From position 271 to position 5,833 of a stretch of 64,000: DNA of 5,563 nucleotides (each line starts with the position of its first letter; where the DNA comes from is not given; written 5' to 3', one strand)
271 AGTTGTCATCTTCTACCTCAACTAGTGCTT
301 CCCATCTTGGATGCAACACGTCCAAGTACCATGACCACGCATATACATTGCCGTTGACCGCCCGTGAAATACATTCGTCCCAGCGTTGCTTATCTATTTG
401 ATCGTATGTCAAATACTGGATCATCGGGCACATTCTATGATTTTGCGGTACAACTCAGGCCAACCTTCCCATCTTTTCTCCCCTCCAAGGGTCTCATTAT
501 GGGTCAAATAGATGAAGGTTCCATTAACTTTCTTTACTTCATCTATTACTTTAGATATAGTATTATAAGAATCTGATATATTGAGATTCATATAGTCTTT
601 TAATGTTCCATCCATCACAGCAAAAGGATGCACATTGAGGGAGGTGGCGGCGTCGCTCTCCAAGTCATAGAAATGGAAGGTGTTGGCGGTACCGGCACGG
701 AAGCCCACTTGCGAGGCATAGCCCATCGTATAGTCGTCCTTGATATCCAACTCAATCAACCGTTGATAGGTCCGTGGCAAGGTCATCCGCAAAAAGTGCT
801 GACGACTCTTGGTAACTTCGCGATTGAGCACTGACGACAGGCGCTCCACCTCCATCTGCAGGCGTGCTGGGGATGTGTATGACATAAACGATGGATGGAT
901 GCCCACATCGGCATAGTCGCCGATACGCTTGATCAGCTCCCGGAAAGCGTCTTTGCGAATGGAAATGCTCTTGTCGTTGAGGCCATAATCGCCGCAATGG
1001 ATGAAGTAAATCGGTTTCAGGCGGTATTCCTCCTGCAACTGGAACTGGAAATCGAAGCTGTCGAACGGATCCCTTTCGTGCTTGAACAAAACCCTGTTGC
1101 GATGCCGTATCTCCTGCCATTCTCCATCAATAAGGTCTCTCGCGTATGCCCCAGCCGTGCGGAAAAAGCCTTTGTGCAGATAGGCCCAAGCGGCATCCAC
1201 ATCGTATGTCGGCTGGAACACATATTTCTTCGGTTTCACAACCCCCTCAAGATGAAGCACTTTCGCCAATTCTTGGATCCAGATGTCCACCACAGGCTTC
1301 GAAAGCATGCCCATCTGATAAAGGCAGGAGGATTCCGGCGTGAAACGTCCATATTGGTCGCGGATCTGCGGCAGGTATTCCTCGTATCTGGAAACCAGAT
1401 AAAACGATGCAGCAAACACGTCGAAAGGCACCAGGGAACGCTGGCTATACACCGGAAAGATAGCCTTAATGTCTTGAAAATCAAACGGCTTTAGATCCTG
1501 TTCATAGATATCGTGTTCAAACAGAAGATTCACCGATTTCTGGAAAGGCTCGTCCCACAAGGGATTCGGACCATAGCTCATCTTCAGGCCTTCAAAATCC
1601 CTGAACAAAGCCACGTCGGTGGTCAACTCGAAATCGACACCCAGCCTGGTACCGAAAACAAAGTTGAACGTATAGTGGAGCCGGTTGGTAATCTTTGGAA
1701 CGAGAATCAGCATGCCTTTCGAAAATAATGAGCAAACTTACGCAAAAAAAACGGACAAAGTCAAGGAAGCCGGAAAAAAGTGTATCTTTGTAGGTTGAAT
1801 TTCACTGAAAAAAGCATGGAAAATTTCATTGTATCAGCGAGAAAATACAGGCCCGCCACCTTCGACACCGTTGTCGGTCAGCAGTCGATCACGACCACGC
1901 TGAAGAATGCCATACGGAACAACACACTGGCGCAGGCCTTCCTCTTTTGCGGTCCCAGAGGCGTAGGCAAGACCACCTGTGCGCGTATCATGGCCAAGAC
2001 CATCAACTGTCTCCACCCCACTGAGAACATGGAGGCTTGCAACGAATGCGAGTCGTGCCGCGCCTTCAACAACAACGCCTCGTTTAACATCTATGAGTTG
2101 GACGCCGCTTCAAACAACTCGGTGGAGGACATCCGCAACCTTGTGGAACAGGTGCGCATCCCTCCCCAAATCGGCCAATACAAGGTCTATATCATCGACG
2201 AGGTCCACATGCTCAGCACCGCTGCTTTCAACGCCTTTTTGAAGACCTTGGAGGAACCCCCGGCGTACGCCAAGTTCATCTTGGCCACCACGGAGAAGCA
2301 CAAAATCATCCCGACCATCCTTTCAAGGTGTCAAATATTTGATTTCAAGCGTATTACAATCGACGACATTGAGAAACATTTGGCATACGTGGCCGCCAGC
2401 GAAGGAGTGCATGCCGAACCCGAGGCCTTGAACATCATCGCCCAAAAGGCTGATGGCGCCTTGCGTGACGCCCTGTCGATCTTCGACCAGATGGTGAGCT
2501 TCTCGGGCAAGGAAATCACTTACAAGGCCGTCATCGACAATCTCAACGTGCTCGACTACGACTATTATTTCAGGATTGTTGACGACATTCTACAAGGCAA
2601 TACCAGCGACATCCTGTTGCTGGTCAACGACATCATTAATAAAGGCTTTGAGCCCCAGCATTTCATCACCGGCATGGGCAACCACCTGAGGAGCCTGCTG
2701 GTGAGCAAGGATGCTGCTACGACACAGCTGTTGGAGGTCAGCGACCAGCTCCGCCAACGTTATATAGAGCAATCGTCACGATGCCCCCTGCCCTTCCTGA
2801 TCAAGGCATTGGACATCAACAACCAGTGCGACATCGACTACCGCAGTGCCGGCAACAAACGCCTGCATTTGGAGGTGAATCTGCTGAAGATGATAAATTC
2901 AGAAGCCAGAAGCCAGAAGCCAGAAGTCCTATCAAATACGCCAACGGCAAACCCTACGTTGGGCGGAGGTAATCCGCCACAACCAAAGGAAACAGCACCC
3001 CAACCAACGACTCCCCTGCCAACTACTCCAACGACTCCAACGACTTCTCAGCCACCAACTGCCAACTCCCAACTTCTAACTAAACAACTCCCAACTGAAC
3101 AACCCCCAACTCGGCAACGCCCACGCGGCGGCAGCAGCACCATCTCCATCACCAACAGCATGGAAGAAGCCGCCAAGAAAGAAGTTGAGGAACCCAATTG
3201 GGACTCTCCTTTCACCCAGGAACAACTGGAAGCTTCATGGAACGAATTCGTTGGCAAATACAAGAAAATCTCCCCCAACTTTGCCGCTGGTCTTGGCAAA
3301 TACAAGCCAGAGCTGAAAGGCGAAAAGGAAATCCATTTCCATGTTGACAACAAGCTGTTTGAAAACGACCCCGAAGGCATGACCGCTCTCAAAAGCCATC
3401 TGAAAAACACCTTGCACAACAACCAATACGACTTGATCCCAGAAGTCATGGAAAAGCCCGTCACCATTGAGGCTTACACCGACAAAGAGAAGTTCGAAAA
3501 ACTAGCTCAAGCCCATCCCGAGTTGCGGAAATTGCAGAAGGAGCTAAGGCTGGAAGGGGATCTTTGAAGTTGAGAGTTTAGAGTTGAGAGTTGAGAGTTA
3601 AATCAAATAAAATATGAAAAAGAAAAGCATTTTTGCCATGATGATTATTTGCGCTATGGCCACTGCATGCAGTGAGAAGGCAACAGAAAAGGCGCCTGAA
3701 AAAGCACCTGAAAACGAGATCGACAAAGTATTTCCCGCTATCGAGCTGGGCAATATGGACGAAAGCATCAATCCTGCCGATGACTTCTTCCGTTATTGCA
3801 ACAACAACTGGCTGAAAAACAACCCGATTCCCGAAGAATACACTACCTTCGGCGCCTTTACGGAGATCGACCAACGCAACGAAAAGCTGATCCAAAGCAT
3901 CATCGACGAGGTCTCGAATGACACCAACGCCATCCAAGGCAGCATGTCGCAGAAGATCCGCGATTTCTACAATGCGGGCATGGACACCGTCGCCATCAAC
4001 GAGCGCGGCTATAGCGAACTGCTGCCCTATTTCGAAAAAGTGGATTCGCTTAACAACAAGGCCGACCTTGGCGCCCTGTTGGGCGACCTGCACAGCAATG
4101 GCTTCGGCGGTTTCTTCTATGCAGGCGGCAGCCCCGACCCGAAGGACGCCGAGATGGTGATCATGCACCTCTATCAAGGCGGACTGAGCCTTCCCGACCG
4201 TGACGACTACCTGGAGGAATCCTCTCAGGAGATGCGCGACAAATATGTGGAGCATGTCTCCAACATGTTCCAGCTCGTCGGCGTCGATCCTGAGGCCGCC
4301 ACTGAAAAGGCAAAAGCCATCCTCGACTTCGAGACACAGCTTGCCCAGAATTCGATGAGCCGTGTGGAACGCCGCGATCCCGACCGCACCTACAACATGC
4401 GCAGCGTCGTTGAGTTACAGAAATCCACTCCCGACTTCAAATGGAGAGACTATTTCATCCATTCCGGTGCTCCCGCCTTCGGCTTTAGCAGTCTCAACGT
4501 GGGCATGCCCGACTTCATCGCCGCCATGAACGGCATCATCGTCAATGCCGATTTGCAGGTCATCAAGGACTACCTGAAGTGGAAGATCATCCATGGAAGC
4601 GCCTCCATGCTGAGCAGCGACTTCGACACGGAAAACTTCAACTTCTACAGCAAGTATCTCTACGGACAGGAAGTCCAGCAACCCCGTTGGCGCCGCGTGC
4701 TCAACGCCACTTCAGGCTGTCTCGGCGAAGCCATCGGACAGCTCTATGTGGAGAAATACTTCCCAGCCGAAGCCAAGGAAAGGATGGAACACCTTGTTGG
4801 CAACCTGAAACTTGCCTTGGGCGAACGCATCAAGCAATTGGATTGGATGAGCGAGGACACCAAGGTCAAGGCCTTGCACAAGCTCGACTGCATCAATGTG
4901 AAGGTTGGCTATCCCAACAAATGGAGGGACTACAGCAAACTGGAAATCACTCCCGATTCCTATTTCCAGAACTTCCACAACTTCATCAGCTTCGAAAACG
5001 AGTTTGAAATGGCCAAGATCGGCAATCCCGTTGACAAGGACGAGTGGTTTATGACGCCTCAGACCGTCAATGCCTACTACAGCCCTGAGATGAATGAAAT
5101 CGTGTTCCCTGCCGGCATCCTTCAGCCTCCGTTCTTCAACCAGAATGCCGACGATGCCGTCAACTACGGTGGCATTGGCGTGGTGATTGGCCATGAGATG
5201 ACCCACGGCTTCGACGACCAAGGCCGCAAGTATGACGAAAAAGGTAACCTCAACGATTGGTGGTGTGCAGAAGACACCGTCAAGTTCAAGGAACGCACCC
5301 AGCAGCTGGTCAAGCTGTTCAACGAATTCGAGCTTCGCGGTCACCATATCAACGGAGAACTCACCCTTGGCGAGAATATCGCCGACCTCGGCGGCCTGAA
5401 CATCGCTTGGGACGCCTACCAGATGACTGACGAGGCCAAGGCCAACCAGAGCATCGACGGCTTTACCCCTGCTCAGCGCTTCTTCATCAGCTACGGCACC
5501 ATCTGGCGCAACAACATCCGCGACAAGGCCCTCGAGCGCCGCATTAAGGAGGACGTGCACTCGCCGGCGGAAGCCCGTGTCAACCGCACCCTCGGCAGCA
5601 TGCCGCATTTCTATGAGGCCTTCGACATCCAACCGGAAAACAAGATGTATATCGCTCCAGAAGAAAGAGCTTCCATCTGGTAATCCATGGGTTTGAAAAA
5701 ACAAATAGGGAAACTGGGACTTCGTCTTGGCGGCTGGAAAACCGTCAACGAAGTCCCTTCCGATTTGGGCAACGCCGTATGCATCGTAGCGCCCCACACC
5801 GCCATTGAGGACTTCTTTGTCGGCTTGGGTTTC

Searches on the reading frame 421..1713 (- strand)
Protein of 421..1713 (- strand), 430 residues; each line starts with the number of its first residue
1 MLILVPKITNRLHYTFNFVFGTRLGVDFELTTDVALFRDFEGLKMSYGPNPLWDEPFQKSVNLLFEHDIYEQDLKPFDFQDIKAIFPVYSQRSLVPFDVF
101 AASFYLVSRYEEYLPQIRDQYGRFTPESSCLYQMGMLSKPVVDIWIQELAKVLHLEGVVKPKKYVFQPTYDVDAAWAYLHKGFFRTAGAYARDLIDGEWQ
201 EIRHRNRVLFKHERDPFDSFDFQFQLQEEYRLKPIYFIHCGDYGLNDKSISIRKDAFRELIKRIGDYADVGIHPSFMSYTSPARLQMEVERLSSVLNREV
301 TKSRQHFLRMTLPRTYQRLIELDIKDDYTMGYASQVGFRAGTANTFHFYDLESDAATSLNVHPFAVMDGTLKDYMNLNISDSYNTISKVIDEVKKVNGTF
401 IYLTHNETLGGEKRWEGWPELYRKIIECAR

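Call 89: search_protein_families(library=pfam, proteins=[window:421-1713:-], max_evalue=0.00001)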
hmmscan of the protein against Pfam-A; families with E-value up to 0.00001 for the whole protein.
window:421-1713:- (430 aa): 1 family
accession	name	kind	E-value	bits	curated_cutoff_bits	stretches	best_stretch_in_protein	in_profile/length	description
PF23019.1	DUF7033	-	3.5e-29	101.5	27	1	95-180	1-89/90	Family of unknown function (DUF7033)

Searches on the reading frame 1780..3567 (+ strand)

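Call 9: search_protein_families(library=pfam, proteins=[window:1780-3567:+], max_evalue=0.00001)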
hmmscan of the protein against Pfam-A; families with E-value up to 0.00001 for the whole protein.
window:1780-3567:+ (595 aa): 6 families
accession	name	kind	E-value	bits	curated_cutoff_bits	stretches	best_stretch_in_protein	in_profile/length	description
PF13177.12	DNA_pol3_delta2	-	1.5e-44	152.3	27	1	34-192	2-160/161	DNA polymerase III, delta subunit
PF22608.2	DNAX_ATPase_lid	-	1e-14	54.5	27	1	197-243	2-48/49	DNA polymerase III clamp loader subunit, ATPase lid domain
PF00004.35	AAA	-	1.8e-11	45.1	21.2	1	55-186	2-125/131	ATPase family associated with various cellular activities (AAA)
PF12169.13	DNA_pol3_gamma3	-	2.9e-08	34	24.4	1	251-375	6-131/143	DNA polymerase III subunits gamma and tau domain III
PF05496.18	RuvB_N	-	1.5e-06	28.5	27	0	24-76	2-58/159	Holliday junction DNA helicase RuvB P-loop domain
PF13401.12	AAA_22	-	3.8e-06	27.7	27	0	52-170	6-122/130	AAA domain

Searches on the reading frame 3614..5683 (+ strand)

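Call 9: search_protein_families(library=pfam, proteins=[window:3614-5683:+], max_evalue=0.00001)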
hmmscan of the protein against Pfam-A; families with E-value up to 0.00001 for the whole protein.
window:3614-5683:+ (689 aa): 2 families
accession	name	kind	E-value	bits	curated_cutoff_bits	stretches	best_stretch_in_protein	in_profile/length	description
PF05649.18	Peptidase_M13_N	-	1.1e-121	407.3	32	1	54-434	1-381/381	Peptidase family M13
PF01431.27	Peptidase_M13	-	8.7e-76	254.5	24.5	1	486-685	1-204/205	Peptidase family M13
